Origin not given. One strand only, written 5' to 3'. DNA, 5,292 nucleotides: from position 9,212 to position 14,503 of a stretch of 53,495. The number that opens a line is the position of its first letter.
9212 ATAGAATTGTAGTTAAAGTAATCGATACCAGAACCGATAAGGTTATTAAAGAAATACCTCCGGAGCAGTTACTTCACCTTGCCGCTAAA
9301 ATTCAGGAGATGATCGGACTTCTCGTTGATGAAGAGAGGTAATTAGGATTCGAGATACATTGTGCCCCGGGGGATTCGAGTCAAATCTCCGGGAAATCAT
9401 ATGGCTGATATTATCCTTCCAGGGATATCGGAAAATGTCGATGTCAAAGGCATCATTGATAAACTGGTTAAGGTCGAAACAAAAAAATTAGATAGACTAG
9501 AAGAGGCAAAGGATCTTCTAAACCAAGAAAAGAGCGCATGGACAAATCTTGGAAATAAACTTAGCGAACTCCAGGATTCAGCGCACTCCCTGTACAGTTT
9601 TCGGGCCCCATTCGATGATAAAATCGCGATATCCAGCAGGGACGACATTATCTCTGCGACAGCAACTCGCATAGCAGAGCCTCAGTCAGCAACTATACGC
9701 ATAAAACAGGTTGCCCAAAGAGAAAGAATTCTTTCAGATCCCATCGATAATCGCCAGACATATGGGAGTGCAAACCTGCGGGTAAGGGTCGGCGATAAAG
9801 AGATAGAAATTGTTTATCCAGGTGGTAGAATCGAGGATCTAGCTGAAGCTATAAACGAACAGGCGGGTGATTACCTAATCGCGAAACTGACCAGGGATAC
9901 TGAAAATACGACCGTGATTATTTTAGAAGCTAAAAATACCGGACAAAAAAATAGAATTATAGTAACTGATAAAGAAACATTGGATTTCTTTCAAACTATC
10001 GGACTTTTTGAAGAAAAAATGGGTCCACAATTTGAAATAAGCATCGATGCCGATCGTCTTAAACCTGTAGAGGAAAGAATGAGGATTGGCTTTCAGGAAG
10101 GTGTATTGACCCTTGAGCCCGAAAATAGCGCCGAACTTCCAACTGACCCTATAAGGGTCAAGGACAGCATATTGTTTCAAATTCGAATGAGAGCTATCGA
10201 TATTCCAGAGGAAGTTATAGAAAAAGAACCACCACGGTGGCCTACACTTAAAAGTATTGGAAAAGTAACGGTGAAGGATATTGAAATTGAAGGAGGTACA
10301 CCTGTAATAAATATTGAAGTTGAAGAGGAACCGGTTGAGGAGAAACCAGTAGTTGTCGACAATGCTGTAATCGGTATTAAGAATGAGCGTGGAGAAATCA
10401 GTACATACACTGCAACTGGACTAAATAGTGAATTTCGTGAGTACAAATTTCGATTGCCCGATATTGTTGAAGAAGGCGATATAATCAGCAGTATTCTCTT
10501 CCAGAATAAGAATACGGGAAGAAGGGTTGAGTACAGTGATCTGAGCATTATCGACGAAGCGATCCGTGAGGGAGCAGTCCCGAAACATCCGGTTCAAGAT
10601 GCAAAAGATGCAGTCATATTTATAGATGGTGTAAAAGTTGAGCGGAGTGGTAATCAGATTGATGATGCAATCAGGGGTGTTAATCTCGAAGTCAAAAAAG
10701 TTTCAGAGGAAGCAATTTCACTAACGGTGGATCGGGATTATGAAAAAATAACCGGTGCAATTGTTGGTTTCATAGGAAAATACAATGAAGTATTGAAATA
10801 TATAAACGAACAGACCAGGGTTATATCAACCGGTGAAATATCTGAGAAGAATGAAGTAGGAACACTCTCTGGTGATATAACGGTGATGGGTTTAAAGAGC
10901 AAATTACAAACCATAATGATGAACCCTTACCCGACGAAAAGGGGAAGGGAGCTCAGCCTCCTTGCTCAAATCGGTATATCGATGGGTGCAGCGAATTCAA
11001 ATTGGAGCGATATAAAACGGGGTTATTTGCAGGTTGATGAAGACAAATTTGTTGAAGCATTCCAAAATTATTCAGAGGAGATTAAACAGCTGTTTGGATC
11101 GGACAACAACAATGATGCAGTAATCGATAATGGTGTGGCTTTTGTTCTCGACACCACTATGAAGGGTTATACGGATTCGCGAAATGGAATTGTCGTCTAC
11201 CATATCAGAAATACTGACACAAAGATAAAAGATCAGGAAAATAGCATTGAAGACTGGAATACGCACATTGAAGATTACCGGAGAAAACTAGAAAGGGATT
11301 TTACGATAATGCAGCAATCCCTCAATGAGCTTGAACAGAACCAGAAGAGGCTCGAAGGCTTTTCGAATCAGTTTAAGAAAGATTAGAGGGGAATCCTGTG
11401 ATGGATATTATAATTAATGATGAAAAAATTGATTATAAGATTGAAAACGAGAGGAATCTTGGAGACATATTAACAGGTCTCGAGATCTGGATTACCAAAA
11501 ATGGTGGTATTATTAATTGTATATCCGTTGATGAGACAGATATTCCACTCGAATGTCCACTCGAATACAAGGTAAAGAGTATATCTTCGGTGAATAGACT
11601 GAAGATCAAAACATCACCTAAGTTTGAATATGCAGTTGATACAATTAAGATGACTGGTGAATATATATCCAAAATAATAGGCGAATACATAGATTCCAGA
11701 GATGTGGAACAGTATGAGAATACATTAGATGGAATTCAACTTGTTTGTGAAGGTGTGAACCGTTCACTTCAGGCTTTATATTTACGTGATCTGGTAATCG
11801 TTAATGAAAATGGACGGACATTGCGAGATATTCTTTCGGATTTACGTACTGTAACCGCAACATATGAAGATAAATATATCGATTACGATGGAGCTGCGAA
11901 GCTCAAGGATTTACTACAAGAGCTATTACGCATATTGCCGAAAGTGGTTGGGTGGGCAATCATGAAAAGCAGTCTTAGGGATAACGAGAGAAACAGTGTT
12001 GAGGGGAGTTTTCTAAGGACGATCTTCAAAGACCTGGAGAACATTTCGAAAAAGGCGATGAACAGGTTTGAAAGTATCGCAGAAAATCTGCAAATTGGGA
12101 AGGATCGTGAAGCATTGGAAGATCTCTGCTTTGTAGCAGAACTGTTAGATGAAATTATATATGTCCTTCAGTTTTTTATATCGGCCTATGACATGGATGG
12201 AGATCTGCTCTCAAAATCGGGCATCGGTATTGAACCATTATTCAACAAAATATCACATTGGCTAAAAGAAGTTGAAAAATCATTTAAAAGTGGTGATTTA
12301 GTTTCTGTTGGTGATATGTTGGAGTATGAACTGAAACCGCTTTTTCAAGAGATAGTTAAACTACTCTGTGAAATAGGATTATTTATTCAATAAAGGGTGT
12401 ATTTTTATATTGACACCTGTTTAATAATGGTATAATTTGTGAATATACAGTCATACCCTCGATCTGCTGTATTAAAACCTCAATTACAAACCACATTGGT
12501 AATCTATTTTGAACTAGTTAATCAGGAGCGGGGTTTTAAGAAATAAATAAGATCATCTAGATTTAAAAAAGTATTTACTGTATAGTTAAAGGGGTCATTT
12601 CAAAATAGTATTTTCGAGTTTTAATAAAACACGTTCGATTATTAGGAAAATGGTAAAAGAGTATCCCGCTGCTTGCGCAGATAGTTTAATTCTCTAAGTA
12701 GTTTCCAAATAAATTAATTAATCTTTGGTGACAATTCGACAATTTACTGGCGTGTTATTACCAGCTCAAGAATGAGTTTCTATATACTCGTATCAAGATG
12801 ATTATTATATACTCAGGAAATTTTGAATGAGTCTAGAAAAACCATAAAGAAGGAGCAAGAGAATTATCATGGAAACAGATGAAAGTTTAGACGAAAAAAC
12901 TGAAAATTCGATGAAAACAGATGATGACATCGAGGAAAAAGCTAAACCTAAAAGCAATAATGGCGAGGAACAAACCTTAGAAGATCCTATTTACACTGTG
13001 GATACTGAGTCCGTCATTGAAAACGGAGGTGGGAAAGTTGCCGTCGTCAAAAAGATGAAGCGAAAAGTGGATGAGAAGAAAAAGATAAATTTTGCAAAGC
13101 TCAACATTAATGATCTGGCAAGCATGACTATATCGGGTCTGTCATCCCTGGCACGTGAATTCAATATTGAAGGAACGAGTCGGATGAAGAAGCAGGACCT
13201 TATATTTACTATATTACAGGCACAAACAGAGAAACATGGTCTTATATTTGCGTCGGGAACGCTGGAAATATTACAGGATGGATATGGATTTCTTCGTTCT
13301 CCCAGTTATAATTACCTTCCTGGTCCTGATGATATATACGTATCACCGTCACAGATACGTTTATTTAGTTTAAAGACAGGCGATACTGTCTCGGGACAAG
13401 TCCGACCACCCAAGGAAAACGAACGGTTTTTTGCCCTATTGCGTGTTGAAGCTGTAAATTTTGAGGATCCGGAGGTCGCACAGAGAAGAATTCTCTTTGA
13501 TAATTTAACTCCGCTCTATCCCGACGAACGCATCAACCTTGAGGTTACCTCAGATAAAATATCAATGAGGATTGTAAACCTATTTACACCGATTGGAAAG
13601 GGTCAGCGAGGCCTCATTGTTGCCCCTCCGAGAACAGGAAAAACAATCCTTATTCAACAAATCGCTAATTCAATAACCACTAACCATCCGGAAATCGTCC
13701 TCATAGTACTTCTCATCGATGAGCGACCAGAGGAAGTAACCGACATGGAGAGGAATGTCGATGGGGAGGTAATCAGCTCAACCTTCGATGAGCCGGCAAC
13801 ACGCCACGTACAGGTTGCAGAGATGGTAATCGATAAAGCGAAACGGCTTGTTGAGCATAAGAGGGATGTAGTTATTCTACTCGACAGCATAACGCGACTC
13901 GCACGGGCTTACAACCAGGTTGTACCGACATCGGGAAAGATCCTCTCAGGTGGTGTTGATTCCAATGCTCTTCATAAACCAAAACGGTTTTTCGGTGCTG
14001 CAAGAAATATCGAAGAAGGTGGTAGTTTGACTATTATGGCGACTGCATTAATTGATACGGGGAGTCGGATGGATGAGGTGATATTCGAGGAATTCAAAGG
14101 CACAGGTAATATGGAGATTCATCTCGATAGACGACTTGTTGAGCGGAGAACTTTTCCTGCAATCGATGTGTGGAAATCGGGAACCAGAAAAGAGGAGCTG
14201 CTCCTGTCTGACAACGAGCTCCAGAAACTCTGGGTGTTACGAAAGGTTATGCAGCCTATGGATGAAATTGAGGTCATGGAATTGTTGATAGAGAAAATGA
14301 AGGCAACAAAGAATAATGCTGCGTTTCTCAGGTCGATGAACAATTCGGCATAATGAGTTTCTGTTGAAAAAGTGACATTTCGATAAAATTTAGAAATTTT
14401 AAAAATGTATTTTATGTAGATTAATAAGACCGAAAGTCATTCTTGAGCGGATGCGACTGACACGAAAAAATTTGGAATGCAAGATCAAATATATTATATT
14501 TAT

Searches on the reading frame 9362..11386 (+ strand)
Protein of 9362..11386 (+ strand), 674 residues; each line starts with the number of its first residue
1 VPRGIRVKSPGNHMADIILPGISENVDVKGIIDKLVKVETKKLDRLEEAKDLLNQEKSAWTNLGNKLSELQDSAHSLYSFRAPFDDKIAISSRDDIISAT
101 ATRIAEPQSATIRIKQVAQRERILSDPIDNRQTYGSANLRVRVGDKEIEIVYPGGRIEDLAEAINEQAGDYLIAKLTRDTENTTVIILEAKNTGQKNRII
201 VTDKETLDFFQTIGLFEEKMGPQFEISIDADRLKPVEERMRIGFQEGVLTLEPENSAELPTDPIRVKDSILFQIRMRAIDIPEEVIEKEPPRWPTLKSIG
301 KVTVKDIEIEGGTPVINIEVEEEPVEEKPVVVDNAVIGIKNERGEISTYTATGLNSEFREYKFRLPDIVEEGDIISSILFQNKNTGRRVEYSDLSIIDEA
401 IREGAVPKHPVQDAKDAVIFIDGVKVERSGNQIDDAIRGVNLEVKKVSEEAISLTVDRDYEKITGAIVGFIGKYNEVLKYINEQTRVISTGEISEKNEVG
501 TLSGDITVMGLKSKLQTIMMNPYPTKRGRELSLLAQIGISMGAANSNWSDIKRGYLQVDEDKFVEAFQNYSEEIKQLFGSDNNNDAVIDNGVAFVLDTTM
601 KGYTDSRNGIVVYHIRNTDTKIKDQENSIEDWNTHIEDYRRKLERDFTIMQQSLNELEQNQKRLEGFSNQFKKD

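Call 8: search_protein_families(library=ncbifam, proteins=[window:9362-11386:+])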
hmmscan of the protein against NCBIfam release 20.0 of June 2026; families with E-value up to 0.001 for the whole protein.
window:9362-11386:+ (674 aa): 7 families
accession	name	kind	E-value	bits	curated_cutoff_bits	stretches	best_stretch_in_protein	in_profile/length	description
NF005188.0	PRK06664.1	equivalog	6.7e-141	470.8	469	1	14-671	1-658/661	flagellar hook-associated protein FliD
NF005955.1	PRK08032.1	equivalog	7e-38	130.8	387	2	413-662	222-458/465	flagellar filament capping protein FliD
NF005833.0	PRK07737.1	equivalog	3.2e-33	115.6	444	3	20-215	6-211/501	flagellar hook-associated protein 2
NF009400.1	PRK12765.1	equivalog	6.1e-25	87.8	448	2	394-645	235-455/596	flagellar filament capping protein FliD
NF005281.0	PRK06798.1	equivalog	2.2e-21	76.4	375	2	35-220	27-206/440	flagellar hook-associated protein 2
NF006435.1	PRK08724.1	equivalog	8.6e-17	61.1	580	2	21-201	7-188/672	flagellar filament capping protein FliD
NF006282.1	PRK08453.1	equivalog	1.1e-11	44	500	1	409-644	428-641/673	flagellar filament capping protein FliD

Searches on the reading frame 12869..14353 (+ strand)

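Call 8: search_protein_families(library=ncbifam, proteins=[window:12869-14353:+])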
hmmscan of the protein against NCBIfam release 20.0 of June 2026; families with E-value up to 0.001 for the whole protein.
window:12869-14353:+ (494 aa): 29 families (the best 25 are shown)
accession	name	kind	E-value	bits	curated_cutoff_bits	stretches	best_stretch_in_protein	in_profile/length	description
TIGR00767.1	rho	equivalog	5.7e-217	720.5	509.45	1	79-491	2-414/415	transcription termination factor Rho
NF006886.1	PRK09376.1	equivalog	1.1e-215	716.2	315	1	79-490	2-413/413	transcription termination factor Rho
NF041509.1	paralog_Rho2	exception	1.5e-137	458.7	628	1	130-489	3-359/360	transcription termination factor Rho, short form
TIGR02546.1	III_secr_ATP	equivalog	3.1e-24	85.5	604.75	1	231-470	132-373/423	type III secretion system ATPase SctN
TIGR03496.1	FliI_clade1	equivalog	2.2e-23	82.8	619.1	1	230-470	122-366/414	flagellar protein export ATPase FliI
TIGR01026.1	fliI_yscN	subfamily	3.2e-23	82.2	379.5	1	220-468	139-388/440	FliI/YscN family ATPase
TIGR03498.1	FliI_clade3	equivalog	6.3e-23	81.1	587.45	1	231-471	126-370/418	flagellar protein export ATPase FliI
TIGR03497.1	FliI_clade2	equivalog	5.3e-20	71.8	629.8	1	230-481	122-374/413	flagellar protein export ATPase FliI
NF006012.0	PRK08149.1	equivalog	8e-19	67.9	594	1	207-475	118-386/431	type III secretion system ATPase SctN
NF005765.0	PRK07594.1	equivalog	5.7e-18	64.8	715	1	232-471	142-383/433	EscN/YscN/HrcN family type III secretion system ATPase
NF005391.0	PRK06936.1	equivalog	8.1e-18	64.5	657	1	231-478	148-397/439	type III secretion system ATPase SctN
NF005295.0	PRK06820.1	equivalog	2.5e-17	63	690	1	231-472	149-392/440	EscN/YscN/HrcN family type III secretion system ATPase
NF006575.0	PRK09099.1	subfamily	1.7e-15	56.7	706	1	231-475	151-397/443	type III secretion system ATPase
NF005535.1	PRK07196.1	equivalog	9.2e-14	51.3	715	1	215-449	128-364/434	flagellar protein export ATPase FliI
NF006290.1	PRK08472.1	equivalog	9.2e-13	47.8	644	1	238-470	150-384/433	flagellar protein export ATPase FliI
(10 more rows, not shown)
